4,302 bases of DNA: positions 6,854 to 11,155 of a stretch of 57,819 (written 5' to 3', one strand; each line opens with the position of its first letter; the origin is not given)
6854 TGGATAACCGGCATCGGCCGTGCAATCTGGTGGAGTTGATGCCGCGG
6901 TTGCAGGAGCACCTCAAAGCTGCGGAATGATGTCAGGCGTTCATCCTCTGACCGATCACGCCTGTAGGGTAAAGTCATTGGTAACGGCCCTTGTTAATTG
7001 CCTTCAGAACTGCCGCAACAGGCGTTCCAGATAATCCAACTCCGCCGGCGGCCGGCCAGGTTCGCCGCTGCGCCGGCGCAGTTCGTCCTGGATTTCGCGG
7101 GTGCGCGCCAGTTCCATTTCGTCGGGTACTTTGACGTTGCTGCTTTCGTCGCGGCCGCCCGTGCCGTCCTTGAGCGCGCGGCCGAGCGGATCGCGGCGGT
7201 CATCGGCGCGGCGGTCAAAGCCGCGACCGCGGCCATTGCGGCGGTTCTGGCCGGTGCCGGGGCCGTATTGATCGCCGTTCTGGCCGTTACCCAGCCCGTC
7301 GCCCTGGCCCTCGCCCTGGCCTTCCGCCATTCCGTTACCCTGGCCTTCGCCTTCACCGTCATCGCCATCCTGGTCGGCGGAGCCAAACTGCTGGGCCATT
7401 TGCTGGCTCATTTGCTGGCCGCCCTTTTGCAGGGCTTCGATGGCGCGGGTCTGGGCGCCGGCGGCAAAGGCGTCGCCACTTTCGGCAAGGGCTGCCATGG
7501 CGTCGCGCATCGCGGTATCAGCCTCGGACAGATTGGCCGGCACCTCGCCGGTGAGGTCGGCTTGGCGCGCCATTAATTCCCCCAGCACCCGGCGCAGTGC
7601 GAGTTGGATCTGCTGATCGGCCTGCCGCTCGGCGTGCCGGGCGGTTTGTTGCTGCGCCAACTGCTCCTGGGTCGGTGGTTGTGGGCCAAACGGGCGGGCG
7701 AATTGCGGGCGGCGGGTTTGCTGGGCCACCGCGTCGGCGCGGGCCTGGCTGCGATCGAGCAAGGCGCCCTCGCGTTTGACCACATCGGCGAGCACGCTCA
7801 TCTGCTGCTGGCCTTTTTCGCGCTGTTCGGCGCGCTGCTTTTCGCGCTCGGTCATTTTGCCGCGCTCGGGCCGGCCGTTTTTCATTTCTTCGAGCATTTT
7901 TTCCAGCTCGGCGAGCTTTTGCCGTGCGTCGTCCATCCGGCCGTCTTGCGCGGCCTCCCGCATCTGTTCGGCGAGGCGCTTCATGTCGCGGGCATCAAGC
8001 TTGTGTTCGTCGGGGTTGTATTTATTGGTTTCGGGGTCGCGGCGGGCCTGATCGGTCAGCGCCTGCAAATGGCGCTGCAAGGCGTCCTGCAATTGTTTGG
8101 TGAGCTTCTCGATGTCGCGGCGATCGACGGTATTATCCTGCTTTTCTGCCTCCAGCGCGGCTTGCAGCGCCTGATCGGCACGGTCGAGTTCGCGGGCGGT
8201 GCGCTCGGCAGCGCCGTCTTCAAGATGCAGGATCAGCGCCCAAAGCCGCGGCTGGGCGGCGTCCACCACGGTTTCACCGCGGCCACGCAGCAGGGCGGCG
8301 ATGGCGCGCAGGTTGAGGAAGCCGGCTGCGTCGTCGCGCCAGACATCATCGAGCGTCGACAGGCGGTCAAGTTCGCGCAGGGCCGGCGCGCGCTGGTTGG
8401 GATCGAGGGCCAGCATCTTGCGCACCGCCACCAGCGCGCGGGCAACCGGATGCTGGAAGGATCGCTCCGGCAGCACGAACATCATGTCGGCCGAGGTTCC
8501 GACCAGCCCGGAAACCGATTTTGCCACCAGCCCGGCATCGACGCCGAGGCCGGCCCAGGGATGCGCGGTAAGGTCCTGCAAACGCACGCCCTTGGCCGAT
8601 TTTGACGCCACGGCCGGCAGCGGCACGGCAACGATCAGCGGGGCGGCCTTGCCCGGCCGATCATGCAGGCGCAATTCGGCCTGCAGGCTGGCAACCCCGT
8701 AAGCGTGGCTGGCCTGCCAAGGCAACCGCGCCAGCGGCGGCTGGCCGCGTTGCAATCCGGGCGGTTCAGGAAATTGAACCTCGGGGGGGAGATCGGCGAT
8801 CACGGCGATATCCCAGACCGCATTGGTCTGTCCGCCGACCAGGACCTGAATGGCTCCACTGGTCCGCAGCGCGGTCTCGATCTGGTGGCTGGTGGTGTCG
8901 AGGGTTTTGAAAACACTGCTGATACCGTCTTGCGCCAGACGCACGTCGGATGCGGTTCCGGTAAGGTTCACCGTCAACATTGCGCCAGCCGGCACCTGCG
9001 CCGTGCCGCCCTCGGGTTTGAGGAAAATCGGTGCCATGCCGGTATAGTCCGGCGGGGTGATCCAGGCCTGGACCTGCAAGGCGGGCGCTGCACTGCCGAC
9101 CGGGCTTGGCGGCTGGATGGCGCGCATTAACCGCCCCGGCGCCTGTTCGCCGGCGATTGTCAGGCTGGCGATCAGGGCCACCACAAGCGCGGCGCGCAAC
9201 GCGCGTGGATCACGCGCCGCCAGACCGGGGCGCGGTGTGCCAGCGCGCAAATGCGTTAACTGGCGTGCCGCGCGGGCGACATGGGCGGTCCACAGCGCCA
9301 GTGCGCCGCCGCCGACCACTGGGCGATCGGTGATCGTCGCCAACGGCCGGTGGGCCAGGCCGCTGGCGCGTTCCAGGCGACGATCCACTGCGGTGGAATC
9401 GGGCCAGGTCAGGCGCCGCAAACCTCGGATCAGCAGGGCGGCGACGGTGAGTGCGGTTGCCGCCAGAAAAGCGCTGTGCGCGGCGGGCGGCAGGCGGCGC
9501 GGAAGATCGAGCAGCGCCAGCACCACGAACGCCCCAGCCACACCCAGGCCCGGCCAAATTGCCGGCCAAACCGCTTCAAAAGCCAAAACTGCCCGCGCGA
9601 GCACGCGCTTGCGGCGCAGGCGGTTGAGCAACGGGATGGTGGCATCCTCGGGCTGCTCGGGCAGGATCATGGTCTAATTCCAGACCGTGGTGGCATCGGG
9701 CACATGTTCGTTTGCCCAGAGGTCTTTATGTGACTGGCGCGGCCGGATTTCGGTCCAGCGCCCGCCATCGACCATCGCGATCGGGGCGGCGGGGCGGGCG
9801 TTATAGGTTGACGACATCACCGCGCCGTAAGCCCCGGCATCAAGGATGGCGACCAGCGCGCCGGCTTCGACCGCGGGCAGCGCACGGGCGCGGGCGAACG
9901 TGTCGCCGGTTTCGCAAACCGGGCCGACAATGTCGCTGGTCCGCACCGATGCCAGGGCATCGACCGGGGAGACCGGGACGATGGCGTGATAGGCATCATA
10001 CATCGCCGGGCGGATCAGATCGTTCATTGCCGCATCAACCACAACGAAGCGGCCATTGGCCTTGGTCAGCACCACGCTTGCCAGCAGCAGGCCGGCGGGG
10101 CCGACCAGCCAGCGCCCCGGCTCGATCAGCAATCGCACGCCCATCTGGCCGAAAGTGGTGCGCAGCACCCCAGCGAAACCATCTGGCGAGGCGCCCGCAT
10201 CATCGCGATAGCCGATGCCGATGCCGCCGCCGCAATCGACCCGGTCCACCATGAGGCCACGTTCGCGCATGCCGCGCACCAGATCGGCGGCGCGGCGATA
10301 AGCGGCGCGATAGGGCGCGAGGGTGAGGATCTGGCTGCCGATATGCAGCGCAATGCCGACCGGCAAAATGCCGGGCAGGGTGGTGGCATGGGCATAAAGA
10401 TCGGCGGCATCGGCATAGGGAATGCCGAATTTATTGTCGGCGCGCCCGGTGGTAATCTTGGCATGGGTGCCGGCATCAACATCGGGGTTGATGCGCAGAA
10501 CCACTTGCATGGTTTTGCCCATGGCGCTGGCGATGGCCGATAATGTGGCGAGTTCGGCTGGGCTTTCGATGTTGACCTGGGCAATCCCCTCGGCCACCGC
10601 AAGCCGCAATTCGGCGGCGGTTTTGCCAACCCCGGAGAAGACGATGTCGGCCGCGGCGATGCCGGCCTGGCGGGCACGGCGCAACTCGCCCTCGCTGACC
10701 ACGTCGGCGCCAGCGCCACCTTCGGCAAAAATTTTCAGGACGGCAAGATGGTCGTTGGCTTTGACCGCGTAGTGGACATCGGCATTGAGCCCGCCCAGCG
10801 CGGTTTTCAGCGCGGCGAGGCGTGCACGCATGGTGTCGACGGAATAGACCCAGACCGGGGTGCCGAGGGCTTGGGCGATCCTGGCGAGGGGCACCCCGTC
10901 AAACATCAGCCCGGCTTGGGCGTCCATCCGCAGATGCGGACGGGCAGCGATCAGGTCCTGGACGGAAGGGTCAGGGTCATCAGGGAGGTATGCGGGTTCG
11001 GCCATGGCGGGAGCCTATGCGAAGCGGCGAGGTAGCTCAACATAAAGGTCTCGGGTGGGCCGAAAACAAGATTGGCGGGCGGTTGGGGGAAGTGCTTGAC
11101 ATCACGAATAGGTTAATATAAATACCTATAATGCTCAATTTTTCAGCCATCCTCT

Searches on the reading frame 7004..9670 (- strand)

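Call 42: search_protein_families(library=pfam, proteins=[window:7004-9670:-], max_evalue=0.001)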
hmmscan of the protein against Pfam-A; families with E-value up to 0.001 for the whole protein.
window:7004-9670:- (888 aa): 1 family
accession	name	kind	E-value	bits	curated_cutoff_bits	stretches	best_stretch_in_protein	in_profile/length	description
PF13779.11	DUF4175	-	1.6e-188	628.9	27.3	1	17-888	1-825/825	Domain of unknown function (DUF4175)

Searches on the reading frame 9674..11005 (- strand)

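Call 9: search_protein_families(library=pfam, proteins=[window:9674-11005:-], max_evalue=0.001)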
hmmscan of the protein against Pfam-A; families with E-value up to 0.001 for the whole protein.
window:9674-11005:- (443 aa): 3 families
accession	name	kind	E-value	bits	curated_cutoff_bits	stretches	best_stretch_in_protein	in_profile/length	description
PF02784.22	Orn_Arg_deC_N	-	6e-53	180.2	23.4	1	58-301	3-246/247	Pyridoxal-dependent decarboxylase, pyridoxal binding domain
PF00278.28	Orn_DAP_Arg_deC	-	1.7e-23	83.2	23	1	139-391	5-95/95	Pyridoxal-dependent decarboxylase, C-terminal sheet domain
PF01168.26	Ala_racemase_N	-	1.6e-09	38.3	24.1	1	56-252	3-187/220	Alanine racemase, N-terminal domain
